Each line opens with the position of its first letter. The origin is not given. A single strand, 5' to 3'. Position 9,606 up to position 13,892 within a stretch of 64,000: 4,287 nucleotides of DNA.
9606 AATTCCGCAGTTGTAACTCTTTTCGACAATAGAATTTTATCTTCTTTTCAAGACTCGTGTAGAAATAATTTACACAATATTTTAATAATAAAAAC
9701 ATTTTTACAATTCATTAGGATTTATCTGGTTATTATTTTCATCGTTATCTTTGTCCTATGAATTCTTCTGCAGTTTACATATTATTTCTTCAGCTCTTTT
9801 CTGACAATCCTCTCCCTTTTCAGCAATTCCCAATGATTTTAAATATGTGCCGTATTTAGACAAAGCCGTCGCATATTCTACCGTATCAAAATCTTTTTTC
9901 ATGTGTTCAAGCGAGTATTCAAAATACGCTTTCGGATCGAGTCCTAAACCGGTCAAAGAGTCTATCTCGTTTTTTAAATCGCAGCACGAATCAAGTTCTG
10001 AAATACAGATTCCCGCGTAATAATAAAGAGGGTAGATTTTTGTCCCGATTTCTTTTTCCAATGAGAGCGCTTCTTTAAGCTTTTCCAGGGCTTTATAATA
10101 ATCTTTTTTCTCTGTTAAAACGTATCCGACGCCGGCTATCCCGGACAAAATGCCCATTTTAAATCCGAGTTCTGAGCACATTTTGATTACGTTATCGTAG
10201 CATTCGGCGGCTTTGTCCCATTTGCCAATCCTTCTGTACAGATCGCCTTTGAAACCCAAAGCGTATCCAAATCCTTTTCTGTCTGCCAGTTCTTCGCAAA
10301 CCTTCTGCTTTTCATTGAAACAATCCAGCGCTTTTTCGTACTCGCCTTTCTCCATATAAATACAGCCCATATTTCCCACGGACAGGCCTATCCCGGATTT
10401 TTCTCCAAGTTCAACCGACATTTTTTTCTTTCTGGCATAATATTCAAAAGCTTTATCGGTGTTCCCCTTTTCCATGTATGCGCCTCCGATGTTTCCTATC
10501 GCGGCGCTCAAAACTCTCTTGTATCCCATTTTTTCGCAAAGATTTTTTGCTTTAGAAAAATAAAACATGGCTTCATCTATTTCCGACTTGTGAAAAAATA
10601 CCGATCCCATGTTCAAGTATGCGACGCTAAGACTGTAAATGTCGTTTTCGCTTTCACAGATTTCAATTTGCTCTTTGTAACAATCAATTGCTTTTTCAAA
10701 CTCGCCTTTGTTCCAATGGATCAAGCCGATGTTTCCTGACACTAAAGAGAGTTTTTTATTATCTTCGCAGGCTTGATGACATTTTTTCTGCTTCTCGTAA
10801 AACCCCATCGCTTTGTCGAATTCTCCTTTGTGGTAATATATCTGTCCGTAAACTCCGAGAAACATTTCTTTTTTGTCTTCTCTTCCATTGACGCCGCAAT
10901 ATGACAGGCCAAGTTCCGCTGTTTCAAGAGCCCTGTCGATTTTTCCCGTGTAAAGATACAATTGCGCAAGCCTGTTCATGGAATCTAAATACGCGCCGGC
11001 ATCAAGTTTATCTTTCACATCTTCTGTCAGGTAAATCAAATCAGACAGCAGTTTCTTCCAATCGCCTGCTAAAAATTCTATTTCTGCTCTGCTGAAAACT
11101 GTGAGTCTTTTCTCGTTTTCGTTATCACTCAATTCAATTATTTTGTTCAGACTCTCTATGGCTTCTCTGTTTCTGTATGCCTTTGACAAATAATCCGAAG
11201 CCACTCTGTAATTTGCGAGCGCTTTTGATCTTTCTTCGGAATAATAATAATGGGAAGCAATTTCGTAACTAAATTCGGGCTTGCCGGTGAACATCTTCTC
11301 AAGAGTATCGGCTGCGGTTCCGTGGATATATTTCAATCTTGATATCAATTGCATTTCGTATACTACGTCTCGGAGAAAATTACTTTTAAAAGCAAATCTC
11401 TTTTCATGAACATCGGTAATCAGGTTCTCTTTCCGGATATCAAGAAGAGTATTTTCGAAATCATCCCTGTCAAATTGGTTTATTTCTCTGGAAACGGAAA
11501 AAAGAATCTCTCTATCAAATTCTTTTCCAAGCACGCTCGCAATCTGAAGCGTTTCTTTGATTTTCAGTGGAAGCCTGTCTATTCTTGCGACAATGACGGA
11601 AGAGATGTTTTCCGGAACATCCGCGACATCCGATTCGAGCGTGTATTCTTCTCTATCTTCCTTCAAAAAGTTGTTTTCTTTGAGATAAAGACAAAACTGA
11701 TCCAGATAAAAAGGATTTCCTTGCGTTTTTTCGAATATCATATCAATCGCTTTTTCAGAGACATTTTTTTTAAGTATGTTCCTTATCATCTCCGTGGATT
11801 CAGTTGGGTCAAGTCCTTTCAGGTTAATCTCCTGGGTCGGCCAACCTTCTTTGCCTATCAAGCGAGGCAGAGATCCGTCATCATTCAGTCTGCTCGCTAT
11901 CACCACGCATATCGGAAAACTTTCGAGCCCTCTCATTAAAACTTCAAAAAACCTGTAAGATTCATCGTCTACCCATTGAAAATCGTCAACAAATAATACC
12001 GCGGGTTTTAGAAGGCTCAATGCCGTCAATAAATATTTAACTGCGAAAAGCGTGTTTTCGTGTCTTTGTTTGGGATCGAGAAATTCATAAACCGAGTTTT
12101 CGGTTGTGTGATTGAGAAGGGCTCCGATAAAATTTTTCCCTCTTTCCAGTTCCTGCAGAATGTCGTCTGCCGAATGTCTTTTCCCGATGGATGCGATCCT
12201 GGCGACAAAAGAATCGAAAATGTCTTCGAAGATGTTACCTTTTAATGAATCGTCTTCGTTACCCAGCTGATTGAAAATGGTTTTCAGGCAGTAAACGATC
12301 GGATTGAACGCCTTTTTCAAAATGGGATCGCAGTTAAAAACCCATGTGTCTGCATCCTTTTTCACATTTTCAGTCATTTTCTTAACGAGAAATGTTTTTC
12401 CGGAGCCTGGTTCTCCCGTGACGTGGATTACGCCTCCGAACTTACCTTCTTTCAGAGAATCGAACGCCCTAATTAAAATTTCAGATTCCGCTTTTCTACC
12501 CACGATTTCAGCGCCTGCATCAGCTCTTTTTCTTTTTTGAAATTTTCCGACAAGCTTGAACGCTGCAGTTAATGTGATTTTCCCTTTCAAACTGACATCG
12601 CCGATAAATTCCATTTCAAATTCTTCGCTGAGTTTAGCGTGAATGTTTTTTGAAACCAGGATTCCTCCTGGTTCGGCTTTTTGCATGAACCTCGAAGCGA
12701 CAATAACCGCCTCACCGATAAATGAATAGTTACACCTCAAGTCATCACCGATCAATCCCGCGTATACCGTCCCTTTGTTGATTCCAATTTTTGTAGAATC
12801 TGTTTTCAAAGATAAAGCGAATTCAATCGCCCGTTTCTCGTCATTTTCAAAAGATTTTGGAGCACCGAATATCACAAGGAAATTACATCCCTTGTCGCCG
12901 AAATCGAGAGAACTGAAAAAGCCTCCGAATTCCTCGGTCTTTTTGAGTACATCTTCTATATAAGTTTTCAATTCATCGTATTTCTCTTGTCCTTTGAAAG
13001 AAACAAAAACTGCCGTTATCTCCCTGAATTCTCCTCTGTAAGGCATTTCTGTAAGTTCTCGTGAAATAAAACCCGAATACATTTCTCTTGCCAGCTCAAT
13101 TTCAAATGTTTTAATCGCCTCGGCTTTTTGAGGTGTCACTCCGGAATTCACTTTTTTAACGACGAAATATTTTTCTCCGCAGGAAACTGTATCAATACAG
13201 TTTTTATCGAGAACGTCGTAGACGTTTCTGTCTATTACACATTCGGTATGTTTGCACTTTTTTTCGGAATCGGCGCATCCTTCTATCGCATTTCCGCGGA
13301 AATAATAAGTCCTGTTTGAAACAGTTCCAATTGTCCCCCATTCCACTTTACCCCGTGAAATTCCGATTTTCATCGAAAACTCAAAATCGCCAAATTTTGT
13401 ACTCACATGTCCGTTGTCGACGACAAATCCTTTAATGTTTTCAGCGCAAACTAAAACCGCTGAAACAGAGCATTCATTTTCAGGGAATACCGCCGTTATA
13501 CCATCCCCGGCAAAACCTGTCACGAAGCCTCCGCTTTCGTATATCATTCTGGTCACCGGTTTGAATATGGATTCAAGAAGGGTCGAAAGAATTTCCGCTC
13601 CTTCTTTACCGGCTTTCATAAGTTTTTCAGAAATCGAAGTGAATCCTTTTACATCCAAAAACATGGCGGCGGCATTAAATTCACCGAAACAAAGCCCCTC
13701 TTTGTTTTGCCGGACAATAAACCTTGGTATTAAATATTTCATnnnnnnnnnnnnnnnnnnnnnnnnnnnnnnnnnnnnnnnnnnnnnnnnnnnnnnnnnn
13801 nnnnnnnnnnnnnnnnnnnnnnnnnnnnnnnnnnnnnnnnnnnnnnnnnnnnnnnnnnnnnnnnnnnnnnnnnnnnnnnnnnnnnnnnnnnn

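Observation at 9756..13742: Giant cyclase-STAND-TPR protein with tandem class-III cyclase domains arranged like a C1/C2 pseudo-heterodimer, translationally abutted to fpg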

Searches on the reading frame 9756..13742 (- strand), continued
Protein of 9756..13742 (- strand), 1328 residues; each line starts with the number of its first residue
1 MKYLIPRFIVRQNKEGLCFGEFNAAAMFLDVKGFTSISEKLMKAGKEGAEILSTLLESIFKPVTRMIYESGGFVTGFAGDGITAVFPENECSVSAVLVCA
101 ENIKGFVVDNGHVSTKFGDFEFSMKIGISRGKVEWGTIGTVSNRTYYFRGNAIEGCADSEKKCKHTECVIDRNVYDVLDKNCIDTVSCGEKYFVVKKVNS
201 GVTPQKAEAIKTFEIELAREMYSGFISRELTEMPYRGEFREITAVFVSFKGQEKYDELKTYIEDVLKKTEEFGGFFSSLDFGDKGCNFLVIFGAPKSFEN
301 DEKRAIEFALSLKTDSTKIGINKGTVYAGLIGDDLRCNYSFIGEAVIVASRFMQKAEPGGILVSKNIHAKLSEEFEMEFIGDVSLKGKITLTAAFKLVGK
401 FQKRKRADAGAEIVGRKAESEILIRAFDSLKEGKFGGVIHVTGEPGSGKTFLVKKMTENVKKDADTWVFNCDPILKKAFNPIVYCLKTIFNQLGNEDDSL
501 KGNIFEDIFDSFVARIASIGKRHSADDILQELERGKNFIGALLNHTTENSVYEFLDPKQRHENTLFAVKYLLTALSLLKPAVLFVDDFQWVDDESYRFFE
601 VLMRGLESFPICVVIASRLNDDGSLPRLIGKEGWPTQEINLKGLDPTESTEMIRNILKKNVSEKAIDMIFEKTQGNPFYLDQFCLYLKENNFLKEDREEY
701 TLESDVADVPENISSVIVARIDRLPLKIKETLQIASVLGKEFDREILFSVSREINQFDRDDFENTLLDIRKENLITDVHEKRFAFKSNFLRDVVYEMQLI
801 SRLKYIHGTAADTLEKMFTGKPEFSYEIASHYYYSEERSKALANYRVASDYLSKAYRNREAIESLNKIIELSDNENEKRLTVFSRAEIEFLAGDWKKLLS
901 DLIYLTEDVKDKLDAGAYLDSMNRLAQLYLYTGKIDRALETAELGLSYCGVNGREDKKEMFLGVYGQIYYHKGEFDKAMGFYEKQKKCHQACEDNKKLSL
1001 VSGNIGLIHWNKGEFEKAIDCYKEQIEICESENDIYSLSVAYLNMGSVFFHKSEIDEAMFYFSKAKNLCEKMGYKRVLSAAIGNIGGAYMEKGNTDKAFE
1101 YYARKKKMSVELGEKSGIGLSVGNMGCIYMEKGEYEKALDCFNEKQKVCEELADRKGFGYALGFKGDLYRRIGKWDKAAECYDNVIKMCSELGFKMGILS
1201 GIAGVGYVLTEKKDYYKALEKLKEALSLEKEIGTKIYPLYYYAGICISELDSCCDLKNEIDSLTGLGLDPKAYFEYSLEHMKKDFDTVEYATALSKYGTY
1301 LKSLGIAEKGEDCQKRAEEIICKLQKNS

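Call 22: find_encoding_contigs(protein=P0005, flank=6000, max_places=2)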
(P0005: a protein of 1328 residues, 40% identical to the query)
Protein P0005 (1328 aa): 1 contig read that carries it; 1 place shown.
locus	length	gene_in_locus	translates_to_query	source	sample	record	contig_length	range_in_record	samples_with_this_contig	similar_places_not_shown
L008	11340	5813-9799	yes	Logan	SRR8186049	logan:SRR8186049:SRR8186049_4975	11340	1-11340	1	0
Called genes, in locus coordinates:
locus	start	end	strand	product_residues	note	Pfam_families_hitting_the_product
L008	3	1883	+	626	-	?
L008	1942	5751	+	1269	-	PF00211:Guanylate_cyc, PF13191:AAA_16 (weak), PF24885:TPR_NPHP3 (weak), PF17874:TPR_MalT, PF13424:TPR_12, PF00515:TPR_1 (weak), PF13424:TPR_12, PF13424:TPR_12, +10 more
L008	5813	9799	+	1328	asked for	PF00211:Guanylate_cyc (weak), PF13191:AAA_16, PF20720:nSTAND3 (faint), PF00515:TPR_1 (faint), PF07719:TPR_2 (faint), PF13424:TPR_12, PF17874:TPR_MalT, PF13424:TPR_12 (weak), +8 more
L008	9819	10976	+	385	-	-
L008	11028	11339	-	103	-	?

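Call 23: find_encoding_contigs(protein=P0002, flank=6000, max_places=2)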
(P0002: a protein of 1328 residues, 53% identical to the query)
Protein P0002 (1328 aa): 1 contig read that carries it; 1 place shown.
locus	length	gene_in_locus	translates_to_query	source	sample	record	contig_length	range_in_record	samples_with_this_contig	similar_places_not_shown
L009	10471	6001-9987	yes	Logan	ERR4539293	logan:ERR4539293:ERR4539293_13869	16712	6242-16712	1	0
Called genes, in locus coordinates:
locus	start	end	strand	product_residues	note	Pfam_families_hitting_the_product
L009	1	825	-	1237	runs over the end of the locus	PF13181:TPR_8 (faint), PF13191:AAA_16, PF20720:nSTAND3 (faint), PF00515:TPR_1 (faint), PF07719:TPR_2 (faint), PF13176:TPR_7 (faint), PF17874:TPR_MalT, PF13424:TPR_12 (weak), +2 more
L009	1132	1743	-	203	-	PF19641:DUF6144 (faint)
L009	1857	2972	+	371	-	PF13860:FlgD_ig (weak)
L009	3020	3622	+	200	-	PF02525:Flavodoxin_2, PF03358:FMN_red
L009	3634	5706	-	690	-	PF00009:GTP_EFTU, PF03144:GTP_EFTU_D2, PF22042:EF-G_D2, PF14492:EFG_III, PF16658:RF3_C (weak), PF03764:EFG_IV, PF00679:EFG_C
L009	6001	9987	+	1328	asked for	PF00211:Guanylate_cyc, PF13191:AAA_16, PF00515:TPR_1 (faint), PF07719:TPR_2 (faint), PF10602:RPN7 (faint), PF13424:TPR_12, PF17874:TPR_MalT (weak), PF13424:TPR_12 (weak), +6 more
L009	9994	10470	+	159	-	?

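Call 25: search_protein_families(library=padloc, proteins=[window:9756-13742:-], max_evalue=0.01)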
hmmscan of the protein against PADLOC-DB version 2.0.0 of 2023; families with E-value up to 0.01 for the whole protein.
window:9756-13742:- (1328 aa): 10 families
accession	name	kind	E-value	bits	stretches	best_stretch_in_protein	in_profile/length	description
PDLC01169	TPR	-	7.6e-16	56.2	2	1082-1186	112-215/252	TPR repeats containing protein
PDLC02367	PycC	-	3.7e-15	54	1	21-181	41-195/226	-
PDLC00765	PycC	-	1.6e-13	48.6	2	23-198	257-432/477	Pycsar cyclase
PDLC00734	PycC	-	1.5e-12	45.3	2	24-163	190-325/374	Pycsar cyclase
PDLC02369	PycC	-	4.5e-12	44.1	2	24-195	47-205/248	-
PDLC00766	PycC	-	1.1e-08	32.9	1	21-182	41-199/232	Pycsar cyclase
PDLC01171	TPR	-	9.9e-08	29.4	1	1123-1230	183-284/504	TPR repeats containing protein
PDLC02366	PycC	-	1.5e-06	25.4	1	23-186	277-441/486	-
PDLC04140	mad8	-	0.00017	19.3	1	438-653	29-262/314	mads_8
PDLC04781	PDC-M71B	-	0.0015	15.4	1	969-1052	393-474/515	-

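Call 106: find_encoding_contigs(protein=window:9756-13742:-, flank=1000, max_places=3)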
Protein window:9756-13742:- (1328 aa): 1 contig read that carries it; 1 place shown.
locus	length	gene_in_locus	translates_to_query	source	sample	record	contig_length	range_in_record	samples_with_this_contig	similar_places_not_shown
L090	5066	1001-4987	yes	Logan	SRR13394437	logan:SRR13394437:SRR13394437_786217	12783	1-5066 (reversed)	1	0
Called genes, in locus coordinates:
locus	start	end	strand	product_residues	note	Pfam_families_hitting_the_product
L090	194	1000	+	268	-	PF01149:Fapy_DNA_glyco, PF06831:H2TH, PF06827:zf-FPG_IleRS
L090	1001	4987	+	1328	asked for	PF00211:Guanylate_cyc (weak), PF05147:LANC_like (faint), PF13176:TPR_7 (faint), PF00211:Guanylate_cyc, PF13191:AAA_16, PF13401:AAA_22 (weak), PF13174:TPR_6 (faint), PF13424:TPR_12 (weak), +9 more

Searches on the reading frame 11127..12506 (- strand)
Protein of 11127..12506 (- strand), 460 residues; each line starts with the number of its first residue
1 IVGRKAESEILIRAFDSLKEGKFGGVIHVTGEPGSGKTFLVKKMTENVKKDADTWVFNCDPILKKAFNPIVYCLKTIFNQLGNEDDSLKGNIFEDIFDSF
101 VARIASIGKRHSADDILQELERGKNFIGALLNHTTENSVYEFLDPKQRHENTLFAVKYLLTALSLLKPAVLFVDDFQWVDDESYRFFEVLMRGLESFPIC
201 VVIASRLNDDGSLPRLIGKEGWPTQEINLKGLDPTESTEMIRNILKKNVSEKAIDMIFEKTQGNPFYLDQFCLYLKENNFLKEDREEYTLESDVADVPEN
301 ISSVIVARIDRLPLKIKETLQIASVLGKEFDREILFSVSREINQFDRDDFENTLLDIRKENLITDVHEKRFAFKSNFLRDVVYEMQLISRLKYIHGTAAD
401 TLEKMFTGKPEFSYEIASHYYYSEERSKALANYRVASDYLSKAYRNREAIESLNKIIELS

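Call 6: search_protein_families(library=pfam, proteins=[window:11127-12506:-], max_evalue=1)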
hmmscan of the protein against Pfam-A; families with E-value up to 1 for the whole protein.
seq(460 aa): 26 families (the best 25 are shown)
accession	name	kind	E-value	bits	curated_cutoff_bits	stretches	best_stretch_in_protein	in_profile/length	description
PF13191.12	AAA_16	-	2.5e-18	67.6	32.6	1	2-202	3-167/167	AAA ATPase domain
PF13401.12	AAA_22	-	1.5e-07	32.3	27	1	25-200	6-119/130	AAA domain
PF07693.20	KAP_NTPase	-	2.7e-05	24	20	1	26-183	22-167/293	KAP family P-loop domain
PF24883.2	NPHP3_N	-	6e-05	23.7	24.8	1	24-100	22-98/164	Nephrocystin 3, N-terminal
PF01637.24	ATPase_2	-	0.00055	20.3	33.2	1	20-270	16-224/225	ATPase domain predominantly from Archaea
PF10923.14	BrxC_BrxD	-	0.00075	19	22.2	1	2-51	28-76/414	BREX system ATP-binding protein BrxC/D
PF13245.12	AAA_19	-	0.0016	19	25.1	1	26-53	13-40/134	AAA domain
PF00910.28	RNA_helicase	-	0.0022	18.9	21.5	1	27-55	1-33/105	RNA helicase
PF03266.21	NTPase_1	-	0.0022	18.3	23.9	1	27-51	2-26/168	NTPase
PF25199.1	nSTAND_NTPase5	-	0.0049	17.1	34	1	7-70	25-87/145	Novel STAND NTPase 5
PF05729.18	NACHT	-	0.01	16.1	26.7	1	26-50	2-26/167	NACHT domain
PF00931.28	NB-ARC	-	0.01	15.5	23.5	1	16-49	10-43/248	NB-ARC domain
PF13173.12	AAA_14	-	0.011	16.2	27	1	26-69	4-48/129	AAA domain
PF06068.19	TIP49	-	0.014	15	23.8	0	15-52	40-78/347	TIP49 P-loop domain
PF05970.20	PIF1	-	0.016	15.2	25.9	1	22-52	20-50/223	PIF1-like helicase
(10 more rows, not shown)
